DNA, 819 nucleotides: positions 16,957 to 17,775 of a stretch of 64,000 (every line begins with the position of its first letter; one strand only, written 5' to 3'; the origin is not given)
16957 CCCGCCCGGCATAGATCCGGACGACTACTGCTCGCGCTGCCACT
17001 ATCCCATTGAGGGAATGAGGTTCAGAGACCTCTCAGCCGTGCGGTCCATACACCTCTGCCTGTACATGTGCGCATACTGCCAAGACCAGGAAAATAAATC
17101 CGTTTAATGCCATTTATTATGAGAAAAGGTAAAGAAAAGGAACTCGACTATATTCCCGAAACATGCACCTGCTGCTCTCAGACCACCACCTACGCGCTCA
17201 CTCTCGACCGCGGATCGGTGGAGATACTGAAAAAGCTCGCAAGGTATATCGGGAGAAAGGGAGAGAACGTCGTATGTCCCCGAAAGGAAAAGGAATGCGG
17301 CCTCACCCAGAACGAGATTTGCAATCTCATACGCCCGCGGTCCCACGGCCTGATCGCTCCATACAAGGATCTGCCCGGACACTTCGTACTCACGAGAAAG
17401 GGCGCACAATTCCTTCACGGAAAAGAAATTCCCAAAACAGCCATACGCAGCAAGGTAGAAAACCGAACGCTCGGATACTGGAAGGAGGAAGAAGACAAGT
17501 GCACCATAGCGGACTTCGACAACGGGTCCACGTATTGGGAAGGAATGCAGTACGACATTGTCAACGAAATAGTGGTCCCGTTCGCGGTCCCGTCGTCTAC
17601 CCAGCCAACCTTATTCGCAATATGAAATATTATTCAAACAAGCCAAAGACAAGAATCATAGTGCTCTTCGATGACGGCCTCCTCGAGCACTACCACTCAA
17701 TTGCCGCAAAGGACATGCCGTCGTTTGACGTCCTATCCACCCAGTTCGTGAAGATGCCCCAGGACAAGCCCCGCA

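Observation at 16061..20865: Early region packed with about 15 tiny zinc-ribbon, DnaJ-type-finger, AT-hook and HTH proteins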

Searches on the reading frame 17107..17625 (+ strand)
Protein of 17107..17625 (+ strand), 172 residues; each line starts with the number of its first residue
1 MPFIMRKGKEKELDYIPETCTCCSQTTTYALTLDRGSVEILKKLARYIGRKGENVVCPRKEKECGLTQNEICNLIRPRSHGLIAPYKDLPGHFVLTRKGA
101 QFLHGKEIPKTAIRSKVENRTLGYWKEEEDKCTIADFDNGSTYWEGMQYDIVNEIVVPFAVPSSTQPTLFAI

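Call 6: search_protein_families(library=pfam, max_evalue=0.1, proteins=[window:17107-17625:+])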
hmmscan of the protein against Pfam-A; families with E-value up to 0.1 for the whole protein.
window:17107-17625:+ (172 aa): 0 families

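Call 8: search_protein_families(library=phrogs, max_evalue=0.01, proteins=[window:17107-17625:+])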
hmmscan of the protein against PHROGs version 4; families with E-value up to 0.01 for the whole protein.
window:17107-17625:+ (172 aa): 0 families

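Call 22: search_protein_families(library=ncbifam, max_evalue=0.1, proteins=[window:17107-17625:+])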
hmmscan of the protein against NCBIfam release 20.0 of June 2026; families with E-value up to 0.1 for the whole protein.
window:17107-17625:+ (172 aa): 1 family
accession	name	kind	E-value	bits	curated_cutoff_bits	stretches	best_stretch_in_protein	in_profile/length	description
NF047809.1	LIC12806_lipo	equivalog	0.091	13.4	100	0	128-164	19-55/94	LIC12806 family lipoprotein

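Call 35: search_solved_structures(query=window:17107-17625:+, max_evalue=5)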
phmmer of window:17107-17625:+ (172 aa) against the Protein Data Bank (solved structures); distinct sequences matched with E-value up to 5: 6.
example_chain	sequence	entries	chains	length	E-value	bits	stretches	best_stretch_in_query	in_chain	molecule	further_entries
5az0_A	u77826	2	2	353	0.52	13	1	107-141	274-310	Uncharacterized protein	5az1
5dze_A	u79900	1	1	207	0.71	12.6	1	13-67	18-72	endo-glucanase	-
5dzf_A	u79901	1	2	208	0.71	12.6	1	13-67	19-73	endo-glucanase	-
5dzg_A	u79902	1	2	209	0.72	12.6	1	13-67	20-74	VvEG16, endo-glucanase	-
5sv8_A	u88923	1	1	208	1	12.1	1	13-66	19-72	probable xyloglucan endotransglucosylase/hydrolase protein 19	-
8hf3_B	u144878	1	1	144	1.3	11.7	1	18-59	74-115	Golgin subfamily A member 7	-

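Call 42: find_homologous_proteins(query=window:17107-17625:+, max_evalue=0.001)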
Query window:17107-17625:+ (172 aa): 4 proteins with E <= 0.001 among 21 candidates.
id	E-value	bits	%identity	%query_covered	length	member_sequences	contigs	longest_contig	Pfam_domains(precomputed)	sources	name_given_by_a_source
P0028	1.4e-111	388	100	98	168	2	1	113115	-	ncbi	ncbi:MAG: hypothetical protein V4478_03230 [Patescibacteria group bacterium]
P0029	5.8e-36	142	51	82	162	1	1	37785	-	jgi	jgi:hypothetical protein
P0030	2.3e-33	133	51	81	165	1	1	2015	-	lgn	-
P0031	5.0e-26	109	40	90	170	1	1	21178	-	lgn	-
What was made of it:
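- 17107..17625 (+): 172-aa protein with a conserved N-terminal CxxC. The central helix-strand pattern fits a winged helix, at low confidence. Three homologues among 5.8 billion proteins (call 42).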

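Call 43: find_encoding_contigs(protein=P0029, flank=10000, max_places=3)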
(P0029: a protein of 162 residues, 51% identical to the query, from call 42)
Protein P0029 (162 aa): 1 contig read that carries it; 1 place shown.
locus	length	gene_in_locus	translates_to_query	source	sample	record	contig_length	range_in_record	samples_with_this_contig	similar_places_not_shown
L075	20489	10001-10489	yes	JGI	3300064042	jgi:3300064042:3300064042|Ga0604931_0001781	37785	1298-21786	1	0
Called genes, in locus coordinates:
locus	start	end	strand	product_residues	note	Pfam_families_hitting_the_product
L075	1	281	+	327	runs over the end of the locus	PF01471:PG_binding_1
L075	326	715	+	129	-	PF00959:Phage_lysozyme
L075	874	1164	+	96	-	-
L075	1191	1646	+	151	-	-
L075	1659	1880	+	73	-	-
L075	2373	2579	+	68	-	-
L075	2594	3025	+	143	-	PF00436:SSB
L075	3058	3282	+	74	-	-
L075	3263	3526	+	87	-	-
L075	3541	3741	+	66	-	-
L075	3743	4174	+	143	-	-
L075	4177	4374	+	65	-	-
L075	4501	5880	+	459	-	PF02195:ParB_N, PF17762:HTH_ParB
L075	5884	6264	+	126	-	-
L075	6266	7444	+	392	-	PF00270:DEAD, PF04851:ResIII, PF00271:Helicase_C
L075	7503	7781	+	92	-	-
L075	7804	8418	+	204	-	PF05565:Sipho_Gp157 (weak)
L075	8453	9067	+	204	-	PF04404:ERF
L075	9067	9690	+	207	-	-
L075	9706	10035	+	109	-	-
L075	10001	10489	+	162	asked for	-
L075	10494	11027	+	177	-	-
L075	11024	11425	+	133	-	-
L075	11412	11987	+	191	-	-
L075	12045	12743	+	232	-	PF27612:WHD_RepA_N (faint), PF13730:HTH_36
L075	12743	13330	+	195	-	PF03969:AFG1_ATPase, PF04851:ResIII (weak), PF00308:Bac_DnaA (weak), PF01695:IstB_IS21, PF00004:AAA (weak)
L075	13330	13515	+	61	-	-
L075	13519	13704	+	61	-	-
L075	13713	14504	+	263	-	PF13392:HNH_3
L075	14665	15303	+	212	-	-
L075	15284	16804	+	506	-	-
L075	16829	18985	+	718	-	PF04860:Phage_portal, PF04233:Phage_Mu_F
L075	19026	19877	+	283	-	PF04586:Peptidase_S78 (weak)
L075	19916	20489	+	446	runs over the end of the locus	PF05065:Phage_capsid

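Call 44: find_encoding_contigs(protein=P0031, flank=10000, max_places=3)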
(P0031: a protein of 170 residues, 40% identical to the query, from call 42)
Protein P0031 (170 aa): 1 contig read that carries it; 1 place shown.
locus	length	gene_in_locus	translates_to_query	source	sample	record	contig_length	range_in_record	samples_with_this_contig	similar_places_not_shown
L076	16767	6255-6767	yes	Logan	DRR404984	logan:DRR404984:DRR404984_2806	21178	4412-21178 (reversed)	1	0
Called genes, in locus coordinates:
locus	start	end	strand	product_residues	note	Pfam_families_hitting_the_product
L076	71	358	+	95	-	-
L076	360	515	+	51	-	-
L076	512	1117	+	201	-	-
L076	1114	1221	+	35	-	-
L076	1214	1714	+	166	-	PF01464:SLT (weak)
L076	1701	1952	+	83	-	-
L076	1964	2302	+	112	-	-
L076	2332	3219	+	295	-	PF03837:RecT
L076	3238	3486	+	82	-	PF05154:TM2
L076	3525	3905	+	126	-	PF00961:LAGLIDADG_1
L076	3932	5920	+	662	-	PF12705:PDDEXK_1, PF17854:FtsK_alpha, PF01580:FtsK_SpoIIIE, PF01935:DUF87 (weak)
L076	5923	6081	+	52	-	-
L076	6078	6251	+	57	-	-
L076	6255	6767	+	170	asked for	-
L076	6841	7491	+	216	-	PF13730:HTH_36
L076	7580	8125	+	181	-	PF00308:Bac_DnaA (weak), PF01695:IstB_IS21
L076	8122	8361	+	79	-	-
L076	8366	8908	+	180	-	-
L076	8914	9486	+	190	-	PF02195:ParB_N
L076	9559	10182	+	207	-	PF01555:N6_N4_Mtase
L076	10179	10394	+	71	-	-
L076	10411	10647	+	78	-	-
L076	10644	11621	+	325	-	PF00438:S-AdoMet_synt_N, PF02772:S-AdoMet_synt_M (weak), PF02773:S-AdoMet_synt_C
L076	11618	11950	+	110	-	-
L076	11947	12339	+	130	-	PF05866:RusA (weak)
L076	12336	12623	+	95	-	-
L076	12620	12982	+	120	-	-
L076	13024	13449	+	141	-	-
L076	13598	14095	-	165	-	-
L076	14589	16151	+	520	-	-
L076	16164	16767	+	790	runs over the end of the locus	PF21919:P23-45_portal_barrel, PF06074:Portal_Mu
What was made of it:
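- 17107..17625 (+): In L075 and L076 they lie between the ERF or RecT recombination genes and an HTH_36 initiator-like gene plus an IstB/DnaC-type gene (calls 43, 44).
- The only three relatives of 17107 sit between recombinase genes and an HTH_36 initiator-like gene plus an IstB/DnaC-type gene in L075 and L076 (calls 42-44). In L075 and L076 the 17107 relatives coexist with a normal initiator and loader, so they are not substitutes there (calls 43, 44).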

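Call 62: predict_structure(alignment_id=A2)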
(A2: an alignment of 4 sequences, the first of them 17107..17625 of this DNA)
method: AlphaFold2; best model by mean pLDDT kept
length: 172 residues; sequences in the alignment: 4
mean_pLDDT: 41.4   pTM: 0.41
mean pLDDT of the five models: 41.4, 39.0, 38.2, 36.5, 34.4
residues with pLDDT >= 90: 0; 70-90: 0; 50-70: 54; < 50: 118
segments of 3 or more residues with pLDDT < 50: 1-39, 47-55, 58-60, 62-64, 75-80, 111-129, 136-172
pLDDT, mean of each block of 10 residues (from residue 1): 29 31 31 41 49 47 50 47 55 56 55 38 35 48 31 33 32 22
secondary structure, 60 per line:
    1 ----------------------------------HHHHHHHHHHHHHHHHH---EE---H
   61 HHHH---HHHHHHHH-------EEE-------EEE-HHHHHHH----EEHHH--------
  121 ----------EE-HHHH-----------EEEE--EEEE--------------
elements in order: H35-51 H60-64 H68-75 E83-85 E93-95 H97-103 H134-137 E149-152 E155-158
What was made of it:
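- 17107..17625 (+): The AF2 model is poor, pLDDT 41 (call 62).
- Only two structure predictions could be run, and one was unusable (call 62).
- Tried and rejected: The prediction, from a 4-sequence alignment, was too poor to search with (pLDDT 41, call 62).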

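Call 98: find_encoding_contigs(protein=P0030, flank=5000, max_places=3)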
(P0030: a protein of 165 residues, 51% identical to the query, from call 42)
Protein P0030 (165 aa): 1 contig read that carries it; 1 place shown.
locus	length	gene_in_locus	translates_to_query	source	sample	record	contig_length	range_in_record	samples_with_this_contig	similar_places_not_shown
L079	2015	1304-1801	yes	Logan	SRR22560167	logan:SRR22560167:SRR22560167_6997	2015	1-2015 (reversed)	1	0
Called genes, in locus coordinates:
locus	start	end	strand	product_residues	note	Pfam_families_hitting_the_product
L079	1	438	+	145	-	?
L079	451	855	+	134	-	-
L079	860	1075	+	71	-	-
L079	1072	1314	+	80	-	-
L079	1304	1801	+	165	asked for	-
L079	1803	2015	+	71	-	?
